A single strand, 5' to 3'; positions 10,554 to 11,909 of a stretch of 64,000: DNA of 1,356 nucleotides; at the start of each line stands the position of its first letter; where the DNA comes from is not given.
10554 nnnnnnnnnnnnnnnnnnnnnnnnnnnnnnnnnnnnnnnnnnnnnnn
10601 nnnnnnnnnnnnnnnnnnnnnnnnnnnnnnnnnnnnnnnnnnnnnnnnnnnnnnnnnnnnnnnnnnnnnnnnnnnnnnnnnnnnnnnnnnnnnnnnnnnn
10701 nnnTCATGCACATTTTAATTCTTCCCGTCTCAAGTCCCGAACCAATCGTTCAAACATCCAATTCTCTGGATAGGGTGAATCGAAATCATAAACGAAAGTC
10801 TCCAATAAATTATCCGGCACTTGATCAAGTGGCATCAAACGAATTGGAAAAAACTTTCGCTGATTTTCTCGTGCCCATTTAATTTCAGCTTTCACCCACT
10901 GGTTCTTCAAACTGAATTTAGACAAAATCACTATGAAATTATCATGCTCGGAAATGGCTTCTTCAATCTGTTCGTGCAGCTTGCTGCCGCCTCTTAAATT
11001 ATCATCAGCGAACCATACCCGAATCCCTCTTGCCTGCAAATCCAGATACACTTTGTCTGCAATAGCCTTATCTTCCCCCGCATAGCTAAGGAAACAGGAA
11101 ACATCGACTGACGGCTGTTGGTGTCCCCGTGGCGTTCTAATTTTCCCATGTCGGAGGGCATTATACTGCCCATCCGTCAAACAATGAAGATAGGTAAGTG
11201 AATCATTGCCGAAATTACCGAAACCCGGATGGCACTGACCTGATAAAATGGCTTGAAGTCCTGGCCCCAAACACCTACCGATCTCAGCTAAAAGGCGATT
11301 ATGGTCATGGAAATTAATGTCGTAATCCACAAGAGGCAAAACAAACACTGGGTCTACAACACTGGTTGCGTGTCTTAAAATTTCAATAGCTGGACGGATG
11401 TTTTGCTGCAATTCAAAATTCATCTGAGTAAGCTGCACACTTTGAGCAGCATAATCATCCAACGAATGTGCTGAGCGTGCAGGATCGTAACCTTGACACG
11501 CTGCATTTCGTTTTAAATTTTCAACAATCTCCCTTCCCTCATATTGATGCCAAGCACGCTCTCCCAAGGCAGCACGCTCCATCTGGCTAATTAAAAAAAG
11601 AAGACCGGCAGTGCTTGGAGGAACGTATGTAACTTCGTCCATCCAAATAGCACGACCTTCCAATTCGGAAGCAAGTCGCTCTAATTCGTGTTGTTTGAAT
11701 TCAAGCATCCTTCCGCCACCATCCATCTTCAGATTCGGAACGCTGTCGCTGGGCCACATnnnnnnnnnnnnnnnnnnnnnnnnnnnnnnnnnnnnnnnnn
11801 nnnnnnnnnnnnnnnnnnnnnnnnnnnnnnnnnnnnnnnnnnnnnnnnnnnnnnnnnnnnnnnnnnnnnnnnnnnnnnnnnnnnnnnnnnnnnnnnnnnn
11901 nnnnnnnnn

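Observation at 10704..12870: TIR-domain protein translationally coupled to a large unknown partner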

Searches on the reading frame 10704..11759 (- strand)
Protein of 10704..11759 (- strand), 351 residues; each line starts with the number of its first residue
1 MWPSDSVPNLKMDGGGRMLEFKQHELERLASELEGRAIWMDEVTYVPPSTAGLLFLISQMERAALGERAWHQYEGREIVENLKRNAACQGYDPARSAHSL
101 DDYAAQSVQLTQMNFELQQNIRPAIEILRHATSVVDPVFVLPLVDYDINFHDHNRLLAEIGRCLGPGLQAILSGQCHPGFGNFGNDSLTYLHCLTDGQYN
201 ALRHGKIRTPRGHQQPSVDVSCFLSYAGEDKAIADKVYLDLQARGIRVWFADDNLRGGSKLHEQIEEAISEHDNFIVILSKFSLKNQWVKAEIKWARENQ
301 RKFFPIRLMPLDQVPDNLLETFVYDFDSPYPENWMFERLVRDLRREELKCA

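Call 3: search_protein_families(library=pfam, proteins=[window:10704-11759:-], max_evalue=0.1)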
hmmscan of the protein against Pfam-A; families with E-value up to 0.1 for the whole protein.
window:10704-11759:- (351 aa): 4 families
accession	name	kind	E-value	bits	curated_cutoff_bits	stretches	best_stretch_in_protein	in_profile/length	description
PF13676.11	TIR_2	-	2.7e-22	80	28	1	223-327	2-109/122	TIR domain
PF01582.25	TIR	-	4.8e-06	26.9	21.3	1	222-300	4-84/179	TIR domain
PF08937.16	ThsB_TIR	-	0.0003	21.6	21.2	1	256-302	40-89/100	Thoeris protein ThsB, TIR-like domain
PF10137.14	CAP12-PCTIR_TIR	-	0.095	13.2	24.7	0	223-281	3-61/119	CAP12/Pycsar effector protein, TIR domain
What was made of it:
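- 10779..11099 (-): TIR domain (residues about 204-310 of the 334-aa protein). Pfam TIR_2 E=2.7e-22 (call 3).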

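Call 4: search_protein_families(library=padloc, proteins=[window:10704-11759:-], max_evalue=0.1)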
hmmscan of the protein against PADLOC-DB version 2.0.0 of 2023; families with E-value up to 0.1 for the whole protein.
window:10704-11759:- (351 aa): 18 families
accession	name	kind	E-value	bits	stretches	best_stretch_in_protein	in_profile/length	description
PDLC05062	PDC-S66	-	2.6e-13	48.1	1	215-293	144-223/282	-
PDLC02012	SAVED5--SAVED_TIR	-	7.5e-12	43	1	213-302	7-99/404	-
PDLC02421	Aga_TIR-PNTD1-PNTD2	-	2.3e-08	31.6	1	223-302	7-88/430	Class I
PDLC02403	Aga_TIR-PNTD1-PNTD2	-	4e-07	27.4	1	241-346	25-134/443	Class I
PDLC00436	ThsB1|ThsB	-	4.4e-06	24.3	1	209-311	25-130/183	TIR-like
PDLC00417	ThsB1|ThsB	-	7.9e-05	20.3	1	221-293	168-241/303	TIR-like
PDLC03957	bSEFIR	-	0.00012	20.1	1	221-347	40-184/412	-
PDLC00424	ThsB1|ThsB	-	0.00026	18.9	1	214-278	97-161/234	TIR-like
PDLC00434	ThsB1|ThsB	-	0.0027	14.9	1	222-302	141-222/396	TIR-like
PDLC02962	RT-TIR_XII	-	0.0035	14.2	1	213-296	339-423/478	single gene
PDLC02416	Aga_REase-TIR-PNTD1-PNTD2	-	0.004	13.9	1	215-329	152-266/572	Class I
PDLC00433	ThsB1|ThsB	-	0.0049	14.9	1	257-313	45-101/164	TIR-like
PDLC00419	ThsB1|ThsB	-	0.0075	14.1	1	220-297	28-109/165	TIR-like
PDLC03015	TIR-NLR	-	0.01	12.5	1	251-297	32-78/824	-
PDLC00425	ThsB1|ThsB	-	0.014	12.5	1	223-304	255-343/389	TIR-like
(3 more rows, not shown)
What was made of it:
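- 10779..11099 (-): PADLOC TIR-containing models (call 4).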

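Call 5: search_protein_families(library=phrogs, proteins=[window:10704-11759:-], max_evalue=0.1)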
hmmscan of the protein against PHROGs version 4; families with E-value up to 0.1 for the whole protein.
window:10704-11759:- (351 aa): 5 families
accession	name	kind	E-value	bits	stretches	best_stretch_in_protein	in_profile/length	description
phrog_15646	-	unknown function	1.6e-08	35.4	1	220-294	160-235/293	-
phrog_24215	-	unknown function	0.00018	22.1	1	222-286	73-137/200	-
phrog_6988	-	unknown function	0.00065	20.6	1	259-320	53-114/135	-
phrog_29177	-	unknown function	0.00066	20.3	1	222-308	6-97/250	-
phrog_9211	-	unknown function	0.0019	18.6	1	219-293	132-207/268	-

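Call 10: find_homologous_proteins(query=window:10704-11708:-)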
Query window:10704-11708:- (334 aa): 6 proteins with E <= 0.001 among 2442 candidates.
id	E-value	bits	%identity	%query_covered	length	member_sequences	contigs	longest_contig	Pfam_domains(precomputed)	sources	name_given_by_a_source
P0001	1.1e-228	776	100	100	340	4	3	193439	PF01582.26,PF13676.12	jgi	-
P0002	2.2e-82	295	82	49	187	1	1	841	-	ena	-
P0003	1.8e-20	91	32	57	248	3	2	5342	-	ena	-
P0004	2.7e-17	81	38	37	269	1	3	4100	PF01582.26,PF00805.29,PF13676.12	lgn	-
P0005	8.5e-15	73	29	61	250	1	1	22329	-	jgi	jgi:hypothetical protein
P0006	2.9e-4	38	35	27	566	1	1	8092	PF01582.26,PF17874.8,PF00515.35,PF13424.13,PF13176.13,PF13676.12,PF13181.13,PF07719.24,PF13374.13,PF08937.17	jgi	jgi:tetratricopeptide (TPR) repeat protein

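Call 13: find_encoding_contigs(protein=P0001, flank=10000, max_places=6)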
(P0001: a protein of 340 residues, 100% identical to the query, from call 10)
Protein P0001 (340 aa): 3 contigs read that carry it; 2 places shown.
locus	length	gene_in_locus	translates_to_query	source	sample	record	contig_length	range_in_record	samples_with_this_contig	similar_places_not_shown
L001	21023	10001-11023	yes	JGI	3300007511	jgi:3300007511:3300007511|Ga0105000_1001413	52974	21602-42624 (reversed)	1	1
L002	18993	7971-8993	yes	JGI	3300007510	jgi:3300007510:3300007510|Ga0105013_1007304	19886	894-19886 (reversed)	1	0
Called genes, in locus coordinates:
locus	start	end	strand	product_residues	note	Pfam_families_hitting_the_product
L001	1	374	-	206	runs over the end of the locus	-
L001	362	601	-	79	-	-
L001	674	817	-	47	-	-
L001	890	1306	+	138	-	-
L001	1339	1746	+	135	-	-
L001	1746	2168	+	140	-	-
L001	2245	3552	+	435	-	PF06689:zf-C4_ClpX (faint), PF07724:AAA_2, PF07728:AAA_5 (weak), PF00004:AAA, PF10431:ClpB_D2-small (weak)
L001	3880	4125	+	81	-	-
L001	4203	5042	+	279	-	-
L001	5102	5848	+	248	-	-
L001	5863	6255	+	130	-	-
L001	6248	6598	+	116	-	-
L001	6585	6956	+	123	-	-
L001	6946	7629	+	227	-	-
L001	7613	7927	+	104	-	-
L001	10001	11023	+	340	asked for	PF01582:TIR (weak), PF13676:TIR_2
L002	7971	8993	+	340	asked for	PF01582:TIR (weak), PF13676:TIR_2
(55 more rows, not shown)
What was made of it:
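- The gene lies in a phage-like genome within a long array of co-directional genes (call 13). The same protein occurs on three contigs (call 10), two of them read here from two JGI samples (call 13).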

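Call 14: find_encoding_contigs(protein=P0005, flank=10000, max_places=4)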
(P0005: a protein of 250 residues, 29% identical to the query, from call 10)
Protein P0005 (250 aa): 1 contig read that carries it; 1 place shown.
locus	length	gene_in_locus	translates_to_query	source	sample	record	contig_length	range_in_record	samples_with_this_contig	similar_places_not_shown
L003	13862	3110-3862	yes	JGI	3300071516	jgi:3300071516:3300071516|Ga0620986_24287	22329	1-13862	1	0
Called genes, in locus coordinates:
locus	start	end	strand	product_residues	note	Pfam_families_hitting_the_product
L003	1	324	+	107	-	?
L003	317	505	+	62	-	-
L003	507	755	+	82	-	-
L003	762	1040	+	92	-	-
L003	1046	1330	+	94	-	-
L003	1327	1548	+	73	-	-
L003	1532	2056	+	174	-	-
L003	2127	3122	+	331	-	-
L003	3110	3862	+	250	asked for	-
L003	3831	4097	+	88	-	-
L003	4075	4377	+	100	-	-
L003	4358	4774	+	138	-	-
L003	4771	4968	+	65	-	-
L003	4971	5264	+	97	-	-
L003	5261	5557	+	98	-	-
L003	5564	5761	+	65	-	-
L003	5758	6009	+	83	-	-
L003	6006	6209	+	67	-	-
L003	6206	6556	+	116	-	-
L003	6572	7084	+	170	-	-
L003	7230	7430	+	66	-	-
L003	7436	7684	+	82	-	PF23835:DUF7205 (faint)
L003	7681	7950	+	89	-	-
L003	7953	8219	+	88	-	-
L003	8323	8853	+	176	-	-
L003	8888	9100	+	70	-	-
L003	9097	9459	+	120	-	-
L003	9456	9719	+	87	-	-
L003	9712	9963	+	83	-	-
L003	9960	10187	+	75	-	-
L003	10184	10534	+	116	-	-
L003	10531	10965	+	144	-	-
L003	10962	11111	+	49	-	-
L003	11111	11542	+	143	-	-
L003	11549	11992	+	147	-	PF01668:SmpB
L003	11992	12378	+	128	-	-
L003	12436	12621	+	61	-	-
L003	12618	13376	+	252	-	PF01844:HNH, PF14279:HNH_5 (weak)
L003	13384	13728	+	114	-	-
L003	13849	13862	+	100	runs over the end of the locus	-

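Call 15: find_encoding_contigs(protein=P0003, flank=10000, max_places=4)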
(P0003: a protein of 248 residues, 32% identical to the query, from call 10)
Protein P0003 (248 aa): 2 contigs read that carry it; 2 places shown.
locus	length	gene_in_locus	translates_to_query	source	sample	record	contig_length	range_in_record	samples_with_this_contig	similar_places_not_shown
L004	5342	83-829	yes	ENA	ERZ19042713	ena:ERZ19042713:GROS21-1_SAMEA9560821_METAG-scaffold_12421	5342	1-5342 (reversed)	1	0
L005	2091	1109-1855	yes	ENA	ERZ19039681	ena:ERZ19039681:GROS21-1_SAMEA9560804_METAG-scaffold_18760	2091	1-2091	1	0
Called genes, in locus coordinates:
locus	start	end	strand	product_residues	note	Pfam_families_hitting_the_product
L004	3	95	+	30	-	?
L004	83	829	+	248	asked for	-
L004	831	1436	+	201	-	-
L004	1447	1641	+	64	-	PF09527:ATPase_gene1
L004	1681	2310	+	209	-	-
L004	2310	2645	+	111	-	-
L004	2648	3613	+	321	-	PF14388:DUF4419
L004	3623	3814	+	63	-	-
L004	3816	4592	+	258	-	-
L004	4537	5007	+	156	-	PF00293:NUDIX, PF14815:NUDIX_4 (faint)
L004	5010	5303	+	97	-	-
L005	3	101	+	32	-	?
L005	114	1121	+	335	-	-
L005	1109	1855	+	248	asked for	-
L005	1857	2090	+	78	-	?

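Call 26: search_solved_structures(query=window:10707-11708:-, max_evalue=0.01, show_alignments=4)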
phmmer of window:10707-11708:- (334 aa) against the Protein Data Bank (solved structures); distinct sequences matched with E-value up to 0.01: 13.
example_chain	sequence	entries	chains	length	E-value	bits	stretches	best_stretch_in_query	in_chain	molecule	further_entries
3h16_A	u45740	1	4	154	2.4e-06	30.2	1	204-278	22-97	TIR protein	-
5ku7_A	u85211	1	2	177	2.6e-05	26.8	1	204-285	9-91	TIR-NB-LRR type resistance protein RPV1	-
6o0w_A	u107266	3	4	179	3.1e-05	26.6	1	202-276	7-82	TIR-NB-LRR type resistance protein RUN1 | Disease resistance protein RUN1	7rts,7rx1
7s2z_A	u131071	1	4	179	5.8e-05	25.6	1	202-273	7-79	Disease resistance protein RUN1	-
7uwg_A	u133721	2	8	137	0.00014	24.4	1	202-278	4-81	Molecular chaperone Tir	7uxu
7uxr_A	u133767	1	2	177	0.00014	24.4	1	204-278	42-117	TIR domain protein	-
9mud_K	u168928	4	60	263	0.00019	24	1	205-291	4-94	Cat1 (CRISPR associated TIR 1) pentagonal filament | Cat1 (CRISPR associated TIR 1) pentagonal filament assembly | Cat1 (CRISPR-associated TIR 1)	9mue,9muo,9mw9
8g83_A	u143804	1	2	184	0.00022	23.7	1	202-278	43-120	NAD(+) hydrolase AbTIR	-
4lzp_B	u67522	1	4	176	0.0049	19.3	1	198-277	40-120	Putative uncharacterized protein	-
7vu8_B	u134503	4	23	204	0.0062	19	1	195-283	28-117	Flax rust resistance protein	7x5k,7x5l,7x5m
3ozi_A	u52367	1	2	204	0.0066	18.9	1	193-283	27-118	L6tr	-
4c7m_A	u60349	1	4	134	0.0073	18.7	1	204-277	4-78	Toll/interleukin-1 receptor domain-containing protein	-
6wt6_A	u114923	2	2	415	0.0091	18.4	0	204-293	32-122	Metazoan TIR-STING fusion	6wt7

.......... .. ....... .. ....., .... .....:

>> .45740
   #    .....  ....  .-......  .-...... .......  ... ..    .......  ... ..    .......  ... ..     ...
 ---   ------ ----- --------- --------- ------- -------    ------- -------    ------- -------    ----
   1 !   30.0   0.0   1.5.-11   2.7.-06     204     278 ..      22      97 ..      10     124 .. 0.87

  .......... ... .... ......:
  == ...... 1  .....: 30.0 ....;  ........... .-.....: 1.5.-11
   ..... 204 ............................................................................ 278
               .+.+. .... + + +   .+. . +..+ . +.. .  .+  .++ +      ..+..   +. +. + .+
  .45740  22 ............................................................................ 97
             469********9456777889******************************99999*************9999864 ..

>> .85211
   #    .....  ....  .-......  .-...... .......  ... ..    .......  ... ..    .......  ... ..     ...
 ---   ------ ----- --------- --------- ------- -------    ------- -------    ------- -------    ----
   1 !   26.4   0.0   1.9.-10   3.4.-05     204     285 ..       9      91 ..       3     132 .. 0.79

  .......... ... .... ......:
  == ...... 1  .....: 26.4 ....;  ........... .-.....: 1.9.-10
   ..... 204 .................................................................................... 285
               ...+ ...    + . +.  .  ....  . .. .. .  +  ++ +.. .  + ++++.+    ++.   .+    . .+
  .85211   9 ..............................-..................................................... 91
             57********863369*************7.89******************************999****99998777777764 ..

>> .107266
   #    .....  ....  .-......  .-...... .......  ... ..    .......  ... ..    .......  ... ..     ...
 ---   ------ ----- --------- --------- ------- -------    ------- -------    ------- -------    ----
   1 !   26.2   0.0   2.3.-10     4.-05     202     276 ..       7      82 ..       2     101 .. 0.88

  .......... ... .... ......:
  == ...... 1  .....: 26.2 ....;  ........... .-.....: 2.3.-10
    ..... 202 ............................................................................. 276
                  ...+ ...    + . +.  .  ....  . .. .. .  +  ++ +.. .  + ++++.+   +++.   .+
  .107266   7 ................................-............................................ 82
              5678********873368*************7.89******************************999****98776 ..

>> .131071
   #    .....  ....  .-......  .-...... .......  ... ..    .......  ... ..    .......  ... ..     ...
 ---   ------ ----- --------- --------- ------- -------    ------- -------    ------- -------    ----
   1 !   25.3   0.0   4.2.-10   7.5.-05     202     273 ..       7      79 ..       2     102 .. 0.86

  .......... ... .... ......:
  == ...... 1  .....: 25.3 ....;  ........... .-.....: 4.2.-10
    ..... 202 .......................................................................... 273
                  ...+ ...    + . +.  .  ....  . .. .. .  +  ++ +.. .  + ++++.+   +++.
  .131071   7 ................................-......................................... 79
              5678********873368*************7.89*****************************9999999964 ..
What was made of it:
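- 10779..11099 (-): PDB TIR hits 3h16, 5ku7, 6o0w and 7uwg (call 26).
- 10884..10886 (-): GAA codon of Glu275 (E292 of the 351-aa ORF), at the catalytic-Glu position of the WxxxE motif (W271...E275). The alignment to RUN1 'WCLDEL' and PdTIR 'WPQKEL' is from call 26.
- On TIR domain superfamily (catalytic NADase subset): W271/E275 align with RUN1 'WCLDEL' and PdTIR 'WPQKEL' (call 26).
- Closest known: SpbK of Bacillus subtilis ICEBs1. Different: No similarity to SpbK was detected: it was not among the PDB hits at E<=0.01, if its structure is in the copy searched (call 26).
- Closest known: Catalytic TIR domains PdTIR, AbTir and plant RUN1/RPV1. Same: They share the betaA '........' motif, the BB-loop 'DDxLRxG' motif and the WxxxE catalytic motif (call 26).
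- Checked: The Glu is therefore E275 in 334-aa numbering, E292 in 351-aa numbering, codon 10884..10886, and the WxxxE motif is kept (call 26).
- TIR is well above threshold with the WxxxE Glu (calls 3, 26). The catalytic Glu and the WxxxE motif are retained (call 26), which a pure decoy would not need. The reading frame is intact with all TIR motifs preserved (calls 3, 26).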

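Call 31: predict_structure(alignment_id=A1)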
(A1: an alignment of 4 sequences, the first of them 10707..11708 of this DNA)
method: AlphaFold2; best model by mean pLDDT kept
length: 334 residues; sequences in the alignment: 4
mean_pLDDT: 54.2   pTM: 0.41
mean pLDDT of the five models: 54.2, 53.5, 52.9, 52.8, 45.1
residues with pLDDT >= 90: 0; 70-90: 90; 50-70: 82; < 50: 162
segments of 3 or more residues with pLDDT < 50: 51-54, 129-133, 158-172, 194-214, 223-334
pLDDT, mean of each block of 10 residues (from residue 1): 67 78 63 66 65 58 77 68 79 73 73 66 65 56 64 60 41 66 79 40 35 48 45 39 45 40 37 43 32 35 30 33 32 29
secondary structure, 60 per line:
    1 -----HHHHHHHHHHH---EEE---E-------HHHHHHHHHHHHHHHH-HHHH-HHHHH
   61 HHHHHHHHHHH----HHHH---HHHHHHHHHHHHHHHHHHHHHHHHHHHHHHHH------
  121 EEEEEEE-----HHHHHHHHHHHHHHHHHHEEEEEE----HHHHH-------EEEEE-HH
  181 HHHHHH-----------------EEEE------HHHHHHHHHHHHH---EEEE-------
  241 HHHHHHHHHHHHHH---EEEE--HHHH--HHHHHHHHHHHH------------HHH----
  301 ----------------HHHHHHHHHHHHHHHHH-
elements in order: H6-16 E20-22 H34-49 H51-54 H56-71 H76-79 H83-114 E121-127 H133-150 E151-156 H161-165 E173-177 H179-186 E204-207 H214-226 E230-233 H241-254 E258-261 H264-267 H270-281 H317-333
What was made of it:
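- On TIR domain superfamily: The AF2 run used a 4-sequence alignment with no TIR coverage. pLDDT was 30-45 across the TIR region (call 31).
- Tried and rejected: AF2 of the TIR protein with a 4-sequence alignment gave pLDDT 54 (call 31).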

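Call 67: search_protein_families(library=pfam, proteins=[P0003, L003:2127-3119:+], max_evalue=1)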
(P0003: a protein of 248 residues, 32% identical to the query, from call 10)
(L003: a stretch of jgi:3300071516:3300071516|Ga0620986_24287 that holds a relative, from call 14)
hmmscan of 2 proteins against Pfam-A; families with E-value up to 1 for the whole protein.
P0003 (248 aa): 1 family
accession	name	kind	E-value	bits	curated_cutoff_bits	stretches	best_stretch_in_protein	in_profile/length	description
PF09691.15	T2SS_PulS_OutS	-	0.18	12.3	25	1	52-100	22-69/110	Type II secretion system pilotin lipoprotein (PulS_OutS)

L003:2127-3119:+ (331 aa): 3 families
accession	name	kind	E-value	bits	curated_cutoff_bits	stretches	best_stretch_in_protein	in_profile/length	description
PF03938.19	OmpH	-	0.021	15.5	32.4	1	196-265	16-91/141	Outer membrane protein (OmpH-like)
PF19775.4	DUF6261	-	0.17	12.2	27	1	98-141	29-72/154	Family of unknown function (DUF6261)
PF13322.11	DUF4092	-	0.17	12.2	22.2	1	25-74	25-74/176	Domain of unknown function (DUF4092)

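Call 68: search_protein_families(library=phrogs, proteins=[P0003, L003:2127-3119:+], max_evalue=0.1)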
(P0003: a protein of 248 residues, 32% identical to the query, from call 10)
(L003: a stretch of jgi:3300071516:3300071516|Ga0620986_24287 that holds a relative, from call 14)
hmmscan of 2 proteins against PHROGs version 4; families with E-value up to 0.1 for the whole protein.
P0003 (248 aa): 0 families

L003:2127-3119:+ (331 aa): 1 family
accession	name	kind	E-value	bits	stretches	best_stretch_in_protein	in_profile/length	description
phrog_1283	-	tail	0.0048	16.8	1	197-268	42-115/584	baseplate hub subunit and tail length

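Call 72: search_dna_similar(query=window:10707-11708:-, collection=phages, mode=protein, max_evalue=0.001, max_rows=20)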
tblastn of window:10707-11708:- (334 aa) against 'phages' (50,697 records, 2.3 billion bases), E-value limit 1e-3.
No match.
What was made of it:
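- Closest known: TIR-SLATT neighbourhoods of small Firmicute phages. Different: The genome type (large, jumbo-like) and the N-terminal domain are different. tblastn found no match in 50,697 GenBank phage records (call 72).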

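Call 97: find_encoding_contigs(protein=P0002, flank=1000, max_places=2)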
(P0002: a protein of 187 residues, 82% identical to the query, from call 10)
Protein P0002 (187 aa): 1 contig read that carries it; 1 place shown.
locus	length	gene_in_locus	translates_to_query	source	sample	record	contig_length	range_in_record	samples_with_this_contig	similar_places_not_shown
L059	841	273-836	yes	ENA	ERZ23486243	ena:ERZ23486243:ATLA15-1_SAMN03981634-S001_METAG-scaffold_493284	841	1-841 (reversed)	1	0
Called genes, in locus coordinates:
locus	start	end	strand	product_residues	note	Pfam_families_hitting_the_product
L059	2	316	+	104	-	?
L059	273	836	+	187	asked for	-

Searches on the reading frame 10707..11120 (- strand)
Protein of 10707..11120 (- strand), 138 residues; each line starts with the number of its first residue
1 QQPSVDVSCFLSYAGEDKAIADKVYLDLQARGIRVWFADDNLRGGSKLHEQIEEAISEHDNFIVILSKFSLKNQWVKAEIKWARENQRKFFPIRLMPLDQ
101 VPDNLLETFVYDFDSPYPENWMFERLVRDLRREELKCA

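Call 102: find_related_loci(query=window:10707-11120:-, collection=viral_contigs, flank=4000)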
Query window:10707-11120:- (138 aa) in viral_contigs; peptide patterns used: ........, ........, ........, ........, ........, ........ (x = any residue, [..] = any of these).
18 stretches matched a pattern, but none encodes a relative of the query by tblastn (E <= 1e-3).
